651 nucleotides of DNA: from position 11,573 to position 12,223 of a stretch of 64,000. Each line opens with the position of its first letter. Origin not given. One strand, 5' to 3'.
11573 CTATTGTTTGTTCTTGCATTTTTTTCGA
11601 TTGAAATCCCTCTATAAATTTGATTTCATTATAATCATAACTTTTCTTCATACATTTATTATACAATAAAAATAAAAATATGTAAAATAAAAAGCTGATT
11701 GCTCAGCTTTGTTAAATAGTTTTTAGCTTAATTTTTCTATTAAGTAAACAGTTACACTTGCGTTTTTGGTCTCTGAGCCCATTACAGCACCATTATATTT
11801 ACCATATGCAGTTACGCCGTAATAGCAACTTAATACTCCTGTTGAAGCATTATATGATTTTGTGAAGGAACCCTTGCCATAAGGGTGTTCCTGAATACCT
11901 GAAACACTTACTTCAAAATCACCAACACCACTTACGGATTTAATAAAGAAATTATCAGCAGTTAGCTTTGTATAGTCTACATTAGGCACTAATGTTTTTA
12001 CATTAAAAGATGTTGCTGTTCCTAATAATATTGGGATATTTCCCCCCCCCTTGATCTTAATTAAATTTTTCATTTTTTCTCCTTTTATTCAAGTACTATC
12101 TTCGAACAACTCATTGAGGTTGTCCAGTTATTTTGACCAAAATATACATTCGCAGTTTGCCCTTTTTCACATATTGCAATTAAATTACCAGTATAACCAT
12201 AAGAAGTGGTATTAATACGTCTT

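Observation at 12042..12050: G9 homopolymer at codons 8-11 of a fibre-tip-like gene: candidate phase-variable switch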

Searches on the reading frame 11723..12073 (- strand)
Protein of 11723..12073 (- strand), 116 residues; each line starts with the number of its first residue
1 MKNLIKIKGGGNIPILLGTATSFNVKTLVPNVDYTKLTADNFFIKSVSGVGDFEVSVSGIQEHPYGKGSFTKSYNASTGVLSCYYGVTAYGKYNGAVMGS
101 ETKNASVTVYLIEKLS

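Call 6: search_protein_families(library=pfam, proteins=[window:11723-12073:-], max_evalue=0.1)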
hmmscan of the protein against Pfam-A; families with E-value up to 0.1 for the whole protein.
window:11723-12073:- (116 aa): 0 families

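Call 9: find_homologous_proteins(query=window:11726-12073:-, max_evalue=0.01)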
Query window:11726-12073:- (116 aa): 6 proteins with E <= 0.01 among 18 candidates.
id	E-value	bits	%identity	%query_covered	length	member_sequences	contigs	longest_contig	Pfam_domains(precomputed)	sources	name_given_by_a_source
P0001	3.4e-68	245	100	100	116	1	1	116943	-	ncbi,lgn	-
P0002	4.6e-19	87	50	89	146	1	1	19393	-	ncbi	-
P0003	2.8e-18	84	51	89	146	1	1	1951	-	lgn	-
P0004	1.8e-16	78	48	88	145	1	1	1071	-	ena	-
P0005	7.1e-5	41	40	88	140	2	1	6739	-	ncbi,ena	-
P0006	1.1e-3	37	37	84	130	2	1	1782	-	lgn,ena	-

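Call 10: search_protein_families(library=phrogs, proteins=[window:11723-12073:-], max_evalue=0.1)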
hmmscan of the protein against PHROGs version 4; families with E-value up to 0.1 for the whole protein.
window:11723-12073:- (116 aa): 0 families

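Call 12: find_encoding_contigs(protein=P0001, flank=10000, max_places=10)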
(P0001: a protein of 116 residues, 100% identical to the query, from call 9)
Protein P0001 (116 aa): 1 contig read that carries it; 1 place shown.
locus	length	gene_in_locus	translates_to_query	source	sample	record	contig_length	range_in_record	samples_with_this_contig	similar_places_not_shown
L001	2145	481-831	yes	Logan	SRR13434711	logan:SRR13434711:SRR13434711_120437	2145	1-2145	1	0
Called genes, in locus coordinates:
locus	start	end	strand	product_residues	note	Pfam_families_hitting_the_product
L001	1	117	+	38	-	?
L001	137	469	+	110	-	-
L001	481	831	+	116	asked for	-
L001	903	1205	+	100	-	-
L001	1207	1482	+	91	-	-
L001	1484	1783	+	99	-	-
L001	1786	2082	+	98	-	-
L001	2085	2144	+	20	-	?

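Call 19: find_encoding_contigs(protein=P0002, flank=10000, max_places=5)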
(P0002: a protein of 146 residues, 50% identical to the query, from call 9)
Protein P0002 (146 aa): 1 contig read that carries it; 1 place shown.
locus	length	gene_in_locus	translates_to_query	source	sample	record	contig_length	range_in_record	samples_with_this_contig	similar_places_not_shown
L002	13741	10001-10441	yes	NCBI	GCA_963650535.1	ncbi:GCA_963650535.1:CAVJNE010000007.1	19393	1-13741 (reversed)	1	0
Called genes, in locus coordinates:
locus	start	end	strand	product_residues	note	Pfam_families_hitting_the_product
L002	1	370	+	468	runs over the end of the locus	-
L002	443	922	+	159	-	PF14265:DUF4355 (weak)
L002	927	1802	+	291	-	PF05065:Phage_capsid, PF25209:Phage_capsid_4 (weak)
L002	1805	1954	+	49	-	-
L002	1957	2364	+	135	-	PF09355:Phage_Gp19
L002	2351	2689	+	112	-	-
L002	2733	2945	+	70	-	-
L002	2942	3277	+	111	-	-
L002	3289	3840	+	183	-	PF25681:Phage_TTP_17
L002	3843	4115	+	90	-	-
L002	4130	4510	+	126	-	PF17318:DUF5361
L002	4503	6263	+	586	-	-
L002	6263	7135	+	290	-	PF05709:Sipho_tail (weak), PF22768:SPP1_Dit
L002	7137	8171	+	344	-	PF14594:Sipho_Gp37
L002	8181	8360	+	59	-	-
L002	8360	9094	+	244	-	-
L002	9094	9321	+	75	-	-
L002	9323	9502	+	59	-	-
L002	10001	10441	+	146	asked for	-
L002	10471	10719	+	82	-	-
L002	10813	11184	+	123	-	-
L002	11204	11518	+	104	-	-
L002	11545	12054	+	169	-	PF21939:Gp10_C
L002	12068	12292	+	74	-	PF16938:Phage_holin_Dp1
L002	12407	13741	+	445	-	?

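Call 23: find_encoding_contigs(protein=P0003, flank=10000, max_places=5)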
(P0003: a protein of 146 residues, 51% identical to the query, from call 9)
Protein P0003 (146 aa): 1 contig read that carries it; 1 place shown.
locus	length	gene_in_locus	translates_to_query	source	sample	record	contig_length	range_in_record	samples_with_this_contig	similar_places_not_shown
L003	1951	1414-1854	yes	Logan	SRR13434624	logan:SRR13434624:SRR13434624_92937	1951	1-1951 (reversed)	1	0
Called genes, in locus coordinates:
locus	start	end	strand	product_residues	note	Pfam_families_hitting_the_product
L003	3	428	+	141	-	?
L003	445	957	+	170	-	PF20747:Caudo_bapla_N (weak)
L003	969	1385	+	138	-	-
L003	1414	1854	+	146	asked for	-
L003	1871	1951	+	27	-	?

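Call 24: find_encoding_contigs(protein=P0005, flank=10000, max_places=5)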
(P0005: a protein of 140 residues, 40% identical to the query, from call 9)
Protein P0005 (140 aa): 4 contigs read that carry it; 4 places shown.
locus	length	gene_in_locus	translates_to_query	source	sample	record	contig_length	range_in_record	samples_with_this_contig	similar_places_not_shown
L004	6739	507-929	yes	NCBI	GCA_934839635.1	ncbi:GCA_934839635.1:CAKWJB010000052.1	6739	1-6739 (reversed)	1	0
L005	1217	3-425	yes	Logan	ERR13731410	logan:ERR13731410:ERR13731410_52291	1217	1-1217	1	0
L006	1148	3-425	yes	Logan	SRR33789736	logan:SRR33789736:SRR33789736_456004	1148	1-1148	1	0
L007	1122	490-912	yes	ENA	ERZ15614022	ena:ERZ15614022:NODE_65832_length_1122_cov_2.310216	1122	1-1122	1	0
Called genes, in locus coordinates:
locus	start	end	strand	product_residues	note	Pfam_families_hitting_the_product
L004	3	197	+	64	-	?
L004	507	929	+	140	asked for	-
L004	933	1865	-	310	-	-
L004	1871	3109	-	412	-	-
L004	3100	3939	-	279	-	-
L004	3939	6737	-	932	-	?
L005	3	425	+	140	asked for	?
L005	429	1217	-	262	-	?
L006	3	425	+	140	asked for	?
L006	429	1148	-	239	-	?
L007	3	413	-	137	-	?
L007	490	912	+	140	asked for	-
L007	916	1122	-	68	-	?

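Call 44: find_homologous_proteins(query=L003:969-1382:+, max_evalue=0.001)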
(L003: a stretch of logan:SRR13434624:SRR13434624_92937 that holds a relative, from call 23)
Query L003:969-1382:+ (138 aa): 1 proteins with E <= 0.001 among 18 candidates.
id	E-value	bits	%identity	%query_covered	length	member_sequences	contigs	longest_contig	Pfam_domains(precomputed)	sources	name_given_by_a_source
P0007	9.3e-84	296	100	100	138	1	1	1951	-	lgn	-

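Call 49: search_protein_representatives(alignment_id=A4)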
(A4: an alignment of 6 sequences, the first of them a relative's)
Query: 6 sequences, 145 profile positions. Proteins with E-value up to 0.001 (for the whole library): 848; up to 1e-10: 260; up to 1e-30: 7. The best 150 are listed.
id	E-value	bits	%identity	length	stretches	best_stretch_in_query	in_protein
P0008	6.7e-63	227.2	-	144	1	1-145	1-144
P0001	3.0e-43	163.5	-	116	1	31-145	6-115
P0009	3.9e-43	163.1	-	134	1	7-142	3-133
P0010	3.5e-41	156.8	-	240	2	25-144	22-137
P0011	2.3e-38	147.7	-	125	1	11-143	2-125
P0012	7.2e-32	126.6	-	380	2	36-141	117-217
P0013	2.4e-31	124.9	-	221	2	34-143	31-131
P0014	3.7e-30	121.0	-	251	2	37-141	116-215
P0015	5.4e-30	120.5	-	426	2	26-143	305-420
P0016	4.2e-28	114.3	-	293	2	36-142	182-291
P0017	1.8e-26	109.1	-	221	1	8-142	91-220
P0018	6.9e-26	107.2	-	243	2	35-141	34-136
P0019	9.4e-26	106.7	-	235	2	25-127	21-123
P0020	1.5e-25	106.1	-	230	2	38-116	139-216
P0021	3.7e-25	104.8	-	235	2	31-143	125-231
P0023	2.8e-24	102.0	-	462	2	7-141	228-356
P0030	1.2e-22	96.7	-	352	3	37-140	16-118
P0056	2.8e-18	82.5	-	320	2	38-142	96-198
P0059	4.4e-18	81.8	-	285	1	7-143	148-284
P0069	3.8e-17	78.8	-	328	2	27-142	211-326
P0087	5.0e-16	75.2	-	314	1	24-142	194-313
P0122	1.7e-14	70.3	-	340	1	33-143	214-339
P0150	2.1e-13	66.7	-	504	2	35-113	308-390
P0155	3.2e-13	66.1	-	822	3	33-143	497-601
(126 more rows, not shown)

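Call 52: search_protein_families(library=pfam, proteins=[P0012, P0015, P0016, P0023, P0030, P0056, P0069, P0122, P0150, P0155], max_evalue=0.01)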
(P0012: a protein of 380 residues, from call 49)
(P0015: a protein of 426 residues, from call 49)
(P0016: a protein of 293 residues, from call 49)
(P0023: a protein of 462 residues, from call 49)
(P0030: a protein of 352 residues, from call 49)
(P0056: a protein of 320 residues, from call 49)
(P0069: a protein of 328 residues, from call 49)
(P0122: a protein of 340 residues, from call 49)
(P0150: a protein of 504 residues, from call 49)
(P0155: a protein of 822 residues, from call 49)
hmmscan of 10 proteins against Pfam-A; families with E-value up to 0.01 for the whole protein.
P0012 (380 aa): 0 families

P0015 (426 aa): 0 families

P0016 (293 aa): 0 families

P0023 (462 aa): 1 family
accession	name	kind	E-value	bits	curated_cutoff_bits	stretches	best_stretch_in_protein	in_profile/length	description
PF12810.13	ALK_LTK_GRD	-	9.2e-09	36.1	24.5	1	21-219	6-241/243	ALK/LTK, Glycine-rich domain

P0030 (352 aa): 0 families

P0056 (320 aa): 0 families

P0069 (328 aa): 0 families

P0122 (340 aa): 0 families

P0150 (504 aa): 1 family
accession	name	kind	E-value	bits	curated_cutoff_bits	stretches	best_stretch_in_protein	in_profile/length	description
PF12810.13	ALK_LTK_GRD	-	1.8e-16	61.4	24.5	1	22-270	6-243/243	ALK/LTK, Glycine-rich domain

P0155 (822 aa): 0 families

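Call 54: find_related_loci(query=A6, collection=genome_contigs, flank=4000)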
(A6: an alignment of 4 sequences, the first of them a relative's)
Query A6 (116 aa) in genome_contigs; peptide patterns used: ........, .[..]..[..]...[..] (x = any residue, [..] = any of these).
59 stretches matched a pattern; 1 encode a relative of the query (tblastn E <= 1e-3); 1 distinct loci.
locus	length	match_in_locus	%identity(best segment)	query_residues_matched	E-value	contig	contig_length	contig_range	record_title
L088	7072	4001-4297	45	17-112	3e-22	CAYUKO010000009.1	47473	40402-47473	MAG TPA_asm: uncultured Roseburia sp. isolate SRP350583_co4_43 genome assembly, contig: NODE_642_length_47473_cov_22.123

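Call 55: find_related_loci(query=A6, collection=viral_contigs, flank=4000)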
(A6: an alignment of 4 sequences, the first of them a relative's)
Query A6 (116 aa) in viral_contigs; peptide patterns used: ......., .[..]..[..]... (x = any residue, [..] = any of these).
91 stretches matched a pattern; 4 encode a relative of the query (tblastn E <= 1e-3); 4 distinct loci.
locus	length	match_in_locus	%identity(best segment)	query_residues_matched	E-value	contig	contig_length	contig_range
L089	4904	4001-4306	37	15-115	2e-10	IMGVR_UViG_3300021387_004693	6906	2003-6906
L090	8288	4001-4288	31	15-116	2e-9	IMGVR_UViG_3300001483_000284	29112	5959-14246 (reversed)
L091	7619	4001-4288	31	15-116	2e-9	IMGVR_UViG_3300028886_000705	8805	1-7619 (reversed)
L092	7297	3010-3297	31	15-116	2e-9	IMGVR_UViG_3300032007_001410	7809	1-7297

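Call 57: predict_structure(alignment_id=A5)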
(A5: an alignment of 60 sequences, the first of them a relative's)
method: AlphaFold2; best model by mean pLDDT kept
length: 116 residues; sequences in the alignment: 60
mean_pLDDT: 86.9   pTM: 0.76
mean pLDDT of the five models: 86.9, 86.3, 86.2, 85.7, 84.3
residues with pLDDT >= 90: 69; 70-90: 32; 50-70: 10; < 50: 5
segments of 3 or more residues with pLDDT < 50: 1-3
pLDDT, mean of each block of 10 residues (from residue 1): 51 90 97 96 92 74 84 98 95 86 95 84
secondary structure, 60 per line:
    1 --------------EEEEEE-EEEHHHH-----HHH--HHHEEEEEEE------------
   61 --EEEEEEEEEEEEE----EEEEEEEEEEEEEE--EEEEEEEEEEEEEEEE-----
elements in order: E15-20 E22-24 H25-28 E42-48 E63-75 E80-93 E96-111

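Call 61: fold_search(model_id=the predicted structure, library=pdb)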
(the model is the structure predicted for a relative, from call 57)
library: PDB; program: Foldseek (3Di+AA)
matches with E <= 10: 337; with E <= 0.001: 0
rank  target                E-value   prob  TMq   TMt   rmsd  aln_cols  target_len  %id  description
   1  1ozb_G                9.5e-02  0.77  0.37  0.31   9.1       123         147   11  Crystal Structure of SecB complexed with SecA C-terminus (released 2003-10-14)
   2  1fx3_C                1.3e-01  0.80  0.33  0.29   5.2        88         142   10  CRYSTAL STRUCTURE OF H. INFLUENZAE SECB (released 2000-12-06)
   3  1fx3_D                1.3e-01  0.63  0.29  0.26   7.7        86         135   12  CRYSTAL STRUCTURE OF H. INFLUENZAE SECB (released 2000-12-06)
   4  1fx3_A                1.8e-01  0.66  0.32  0.27   6.5        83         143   13  CRYSTAL STRUCTURE OF H. INFLUENZAE SECB (released 2000-12-06)
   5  1ozb_A                2.0e-01  0.54  0.29  0.25   7.8        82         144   11  Crystal Structure of SecB complexed with SecA C-terminus (released 2003-10-14)
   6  1ozb_C                2.5e-01  0.54  0.31  0.28   7.1        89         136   10  Crystal Structure of SecB complexed with SecA C-terminus (released 2003-10-14)
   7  1ozb_E                2.6e-01  0.63  0.32  0.28   6.4        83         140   13  Crystal Structure of SecB complexed with SecA C-terminus (released 2003-10-14)
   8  1ozb_F                3.1e-01  0.41  0.32  0.27   6.4        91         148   12  Crystal Structure of SecB complexed with SecA C-terminus (released 2003-10-14)
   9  1ozb_B                3.1e-01  0.38  0.32  0.28   6.5        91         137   12  Crystal Structure of SecB complexed with SecA C-terminus (released 2003-10-14)
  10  3bjk_A                5.1e-01  0.20  0.28  0.25  16.2       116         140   11  Crystal structure of HI0827, a hexameric broad specificity acyl-coenzyme A thioesterase: The Asp44Ala mutant enzyme (released 2008-02-26)
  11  3bjk_B                5.4e-01  0.15  0.27  0.24  16.9       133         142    8  Crystal structure of HI0827, a hexameric broad specificity acyl-coenzyme A thioesterase: The Asp44Ala mutant enzyme (released 2008-02-26)
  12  3bjk_F                5.7e-01  0.14  0.26  0.24  17.3       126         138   11  Crystal structure of HI0827, a hexameric broad specificity acyl-coenzyme A thioesterase: The Asp44Ala mutant enzyme (released 2008-02-26)
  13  1fx3_B                6.4e-01  0.30  0.29  0.24   7.4        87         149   11  CRYSTAL STRUCTURE OF H. INFLUENZAE SECB (released 2000-12-06)
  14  1yli_A                6.7e-01  0.12  0.25  0.22  16.8       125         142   11  Crystal structure of HI0827, a hexameric broad specificity acyl-coenzyme A thioesterase (released 2005-02-01)
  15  1qyn_C                7.1e-01  0.47  0.35  0.32   5.2        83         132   12  Crystal Structure of SecB from Escherichia coli (released 2003-12-09)
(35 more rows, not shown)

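Call 62: fold_search(model_id=the predicted structure, library=viral)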
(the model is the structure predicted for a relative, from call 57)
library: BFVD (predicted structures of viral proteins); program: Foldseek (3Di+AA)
matches with E <= 10: 583; with E <= 0.001: 1
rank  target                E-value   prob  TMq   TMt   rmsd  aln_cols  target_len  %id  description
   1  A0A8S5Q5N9            2.0e-06  1.00  0.55  0.57   5.5       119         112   27  Uncharacterized protein [Siphoviridae sp. ctLNL10]
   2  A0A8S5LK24            2.6e-03  0.99  0.39  0.40  11.5       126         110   21  Uncharacterized protein [Siphoviridae sp. ct3o911]
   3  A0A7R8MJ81            1.6e-02  0.41  0.23  0.15  19.8       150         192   11  Uncharacterized protein [Klebsiella phage vB_KvM-Eowyn]
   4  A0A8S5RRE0            4.5e-02  0.30  0.23  0.11   8.5        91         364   13  Uncharacterized protein [Siphoviridae sp. ctwNf2]
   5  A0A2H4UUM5            1.7e-01  0.38  0.22  0.21  22.2        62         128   14  Uncharacterized protein [Bodo saltans virus]
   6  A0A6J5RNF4            2.2e-01  0.38  0.29  0.06  10.6        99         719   16  Ig-like domain-containing protein [uncultured Caudovirales phage]
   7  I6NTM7                2.3e-01  0.97  0.33  0.37   2.7        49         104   10  Uncharacterized protein [Burkholderia phage vB_BceS_AH2]
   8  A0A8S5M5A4            2.6e-01  0.28  0.34  0.09  10.5       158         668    9  Uncharacterized protein [Podoviridae sp. ctaNW81]
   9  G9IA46                2.9e-01  0.30  0.33  0.28  12.7       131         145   13  (no name in the UniProt tables at hand)
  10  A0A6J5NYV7            5.3e-01  0.08  0.17  0.17  11.1        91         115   12  Uncharacterized protein (Fragment) [uncultured Caudovirales phage]
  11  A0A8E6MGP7            5.9e-01  0.08  0.20  0.22  12.2        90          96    9  Putative VP1a protein (Fragment) [Alongshan virus]
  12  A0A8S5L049            6.6e-01  0.13  0.27  0.07  19.2       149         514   13  Maturation protein [ssRNA phage SRR5466725_6]
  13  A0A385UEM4            6.6e-01  0.06  0.17  0.14  11.8       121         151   10  Uncharacterized protein [Corynebacterium phage Juicebox]
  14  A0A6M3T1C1            7.0e-01  0.10  0.20  0.18  24.3       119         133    9  Membrane protein [Mycobacterium phage MA5]
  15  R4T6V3                7.4e-01  0.66  0.34  0.50   3.8        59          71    8  Uncharacterized protein [Halogranum tailed virus 1]
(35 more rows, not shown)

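Call 68: search_protein_families(library=phrogs, proteins=[P0012, P0015, P0016, P0023, P0059, P0069, P0087, P0122, P0150, P0155], max_evalue=0.001)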
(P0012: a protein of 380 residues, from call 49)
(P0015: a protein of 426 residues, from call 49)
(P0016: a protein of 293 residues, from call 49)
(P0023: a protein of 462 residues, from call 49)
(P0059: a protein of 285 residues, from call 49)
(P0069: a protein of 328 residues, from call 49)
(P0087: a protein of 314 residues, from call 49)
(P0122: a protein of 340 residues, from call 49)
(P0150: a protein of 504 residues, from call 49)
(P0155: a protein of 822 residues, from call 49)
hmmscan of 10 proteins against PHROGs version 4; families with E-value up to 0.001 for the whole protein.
P0012 (380 aa): 0 families

P0015 (426 aa): 0 families

P0016 (293 aa): 0 families

P0023 (462 aa): 5 families
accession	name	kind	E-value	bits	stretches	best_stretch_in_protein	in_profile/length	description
phrog_7388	-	unknown function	1.5e-19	71.4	1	7-236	6-232/455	-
phrog_5811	-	unknown function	6.1e-11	42.9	1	8-228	9-268/571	-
phrog_1589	-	unknown function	6.3e-11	43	1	7-219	6-221/563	-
phrog_33719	-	unknown function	2.4e-05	24.3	1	14-150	9-142/636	-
phrog_18810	-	unknown function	0.0001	23.7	1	8-74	7-73/89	-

P0059 (285 aa): 0 families

P0069 (328 aa): 0 families

P0087 (314 aa): 5 families
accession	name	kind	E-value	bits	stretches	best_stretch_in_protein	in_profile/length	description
phrog_25620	-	tail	2.6e-05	24.7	1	53-145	200-279/348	tail collar fiber protein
phrog_13857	-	tail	0.00018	21.1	1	67-109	303-344/743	tail protein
phrog_5793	-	unknown function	0.00027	20.7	1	74-175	372-474/581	-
phrog_19602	-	tail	0.00073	19.4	0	97-133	181-216/504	tail fiber protein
phrog_8147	-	tail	0.00098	19.3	0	74-98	165-189/436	tail fiber protein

P0122 (340 aa): 0 families

P0150 (504 aa): 4 families
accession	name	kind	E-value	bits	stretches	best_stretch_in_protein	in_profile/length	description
phrog_5811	-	unknown function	2e-27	97.3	1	8-281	8-275/571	-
phrog_7388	-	unknown function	6.6e-17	62.7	1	7-345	5-286/455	-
phrog_1589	-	unknown function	4.2e-16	60.1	1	6-271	4-261/563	-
phrog_18810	-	unknown function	4.4e-07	31.3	1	8-76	6-69/89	-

P0155 (822 aa): 0 families

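Call 98: search_protein_families(library=ncbifam, proteins=[P0001, P0002, P0007], max_evalue=0.1)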
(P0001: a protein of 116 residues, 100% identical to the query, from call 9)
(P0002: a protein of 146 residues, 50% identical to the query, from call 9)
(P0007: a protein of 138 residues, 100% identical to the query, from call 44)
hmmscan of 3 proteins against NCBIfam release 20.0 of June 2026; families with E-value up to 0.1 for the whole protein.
P0001 (116 aa): 0 families

P0002 (146 aa): 1 family
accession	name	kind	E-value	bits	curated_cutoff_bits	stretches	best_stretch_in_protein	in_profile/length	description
NF005294.0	PRK06819.1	subfamily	0.04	13.4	387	1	6-48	317-359/376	FliC/FljB family flagellin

P0007 (138 aa): 0 families
